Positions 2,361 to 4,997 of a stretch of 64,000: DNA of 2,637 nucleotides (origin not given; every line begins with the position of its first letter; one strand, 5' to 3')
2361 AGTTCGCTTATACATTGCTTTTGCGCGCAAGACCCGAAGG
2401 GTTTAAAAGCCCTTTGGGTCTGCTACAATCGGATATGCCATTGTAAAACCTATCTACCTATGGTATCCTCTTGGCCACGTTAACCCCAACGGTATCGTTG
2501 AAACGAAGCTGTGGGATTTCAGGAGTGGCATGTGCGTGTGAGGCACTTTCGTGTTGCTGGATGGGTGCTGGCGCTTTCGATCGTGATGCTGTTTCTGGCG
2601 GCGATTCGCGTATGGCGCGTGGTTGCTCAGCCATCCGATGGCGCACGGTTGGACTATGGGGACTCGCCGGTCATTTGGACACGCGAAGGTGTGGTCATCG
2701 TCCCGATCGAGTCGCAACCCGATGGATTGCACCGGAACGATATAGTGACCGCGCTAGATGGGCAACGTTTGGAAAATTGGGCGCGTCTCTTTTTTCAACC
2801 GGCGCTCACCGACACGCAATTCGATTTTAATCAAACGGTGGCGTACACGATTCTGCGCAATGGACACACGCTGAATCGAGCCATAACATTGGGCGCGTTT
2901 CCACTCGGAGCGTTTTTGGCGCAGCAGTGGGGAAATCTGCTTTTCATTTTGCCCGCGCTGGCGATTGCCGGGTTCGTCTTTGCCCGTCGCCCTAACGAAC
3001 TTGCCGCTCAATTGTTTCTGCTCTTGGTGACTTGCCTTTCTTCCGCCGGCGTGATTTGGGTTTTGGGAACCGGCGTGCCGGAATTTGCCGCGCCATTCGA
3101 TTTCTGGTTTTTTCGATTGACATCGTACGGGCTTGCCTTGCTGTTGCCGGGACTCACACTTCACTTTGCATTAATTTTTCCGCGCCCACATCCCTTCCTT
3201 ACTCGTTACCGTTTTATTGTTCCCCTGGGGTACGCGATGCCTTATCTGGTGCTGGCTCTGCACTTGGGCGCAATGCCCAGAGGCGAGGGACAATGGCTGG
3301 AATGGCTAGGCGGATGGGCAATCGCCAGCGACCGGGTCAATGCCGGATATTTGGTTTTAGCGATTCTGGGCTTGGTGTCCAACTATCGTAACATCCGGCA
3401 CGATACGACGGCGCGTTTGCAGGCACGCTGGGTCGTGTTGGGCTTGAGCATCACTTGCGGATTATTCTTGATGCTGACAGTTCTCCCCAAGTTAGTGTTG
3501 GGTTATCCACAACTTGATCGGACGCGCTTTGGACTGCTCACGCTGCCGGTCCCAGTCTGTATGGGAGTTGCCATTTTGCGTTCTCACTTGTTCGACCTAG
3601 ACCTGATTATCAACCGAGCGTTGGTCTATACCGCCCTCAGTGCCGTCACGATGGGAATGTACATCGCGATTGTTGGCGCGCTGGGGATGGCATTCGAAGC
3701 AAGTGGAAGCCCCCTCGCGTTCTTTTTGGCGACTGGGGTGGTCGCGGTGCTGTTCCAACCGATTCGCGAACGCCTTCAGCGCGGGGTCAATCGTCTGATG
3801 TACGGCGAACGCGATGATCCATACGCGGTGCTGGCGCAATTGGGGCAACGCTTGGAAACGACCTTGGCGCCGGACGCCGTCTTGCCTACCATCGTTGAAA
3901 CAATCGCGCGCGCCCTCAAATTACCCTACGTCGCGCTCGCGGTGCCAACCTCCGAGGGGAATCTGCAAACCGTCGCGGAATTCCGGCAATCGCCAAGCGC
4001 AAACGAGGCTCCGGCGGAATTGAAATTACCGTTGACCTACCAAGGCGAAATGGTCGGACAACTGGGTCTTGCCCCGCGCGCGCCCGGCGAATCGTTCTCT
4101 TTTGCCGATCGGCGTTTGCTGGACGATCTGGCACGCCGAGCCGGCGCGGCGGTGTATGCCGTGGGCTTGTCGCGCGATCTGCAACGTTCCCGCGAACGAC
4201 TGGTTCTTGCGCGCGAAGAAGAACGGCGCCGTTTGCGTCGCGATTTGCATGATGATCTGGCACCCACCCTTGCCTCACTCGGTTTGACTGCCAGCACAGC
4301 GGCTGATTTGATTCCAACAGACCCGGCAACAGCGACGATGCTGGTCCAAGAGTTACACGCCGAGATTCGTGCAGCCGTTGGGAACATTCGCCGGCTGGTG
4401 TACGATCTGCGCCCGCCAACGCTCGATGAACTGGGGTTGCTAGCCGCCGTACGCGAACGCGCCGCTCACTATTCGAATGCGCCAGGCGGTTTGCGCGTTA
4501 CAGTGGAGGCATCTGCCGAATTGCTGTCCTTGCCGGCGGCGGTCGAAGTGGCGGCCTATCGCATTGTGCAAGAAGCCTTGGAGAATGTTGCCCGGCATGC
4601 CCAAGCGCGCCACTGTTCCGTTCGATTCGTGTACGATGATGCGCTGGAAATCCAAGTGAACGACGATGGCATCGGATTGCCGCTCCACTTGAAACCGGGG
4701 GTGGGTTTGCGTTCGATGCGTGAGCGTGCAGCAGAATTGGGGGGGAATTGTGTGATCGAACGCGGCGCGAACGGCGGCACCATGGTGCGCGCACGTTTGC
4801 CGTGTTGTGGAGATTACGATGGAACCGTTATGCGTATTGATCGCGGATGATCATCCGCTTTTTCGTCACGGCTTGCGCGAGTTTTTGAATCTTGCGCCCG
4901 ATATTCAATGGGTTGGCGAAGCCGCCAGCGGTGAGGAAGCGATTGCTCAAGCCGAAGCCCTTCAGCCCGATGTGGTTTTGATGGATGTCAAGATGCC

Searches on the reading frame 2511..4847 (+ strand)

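Call 70: search_protein_families(library=pfam, proteins=[window:2511-4847:+], max_evalue=0.0001)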
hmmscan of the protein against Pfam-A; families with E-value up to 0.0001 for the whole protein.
window:2511-4847:+ (779 aa): 3 families
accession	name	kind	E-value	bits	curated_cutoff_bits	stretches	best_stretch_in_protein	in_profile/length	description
PF07730.19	HisKA_3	-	8.4e-15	55.5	24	1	571-638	1-68/68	Histidine kinase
PF02518.31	HATPase_c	-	1.7e-10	41.7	26.4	1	679-764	3-108/111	Histidine kinase-, DNA gyrase B-, and HSP90-like ATPase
PF01590.32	GAF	-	3.4e-05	24.8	22.4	0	504-548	91-133/133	GAF domain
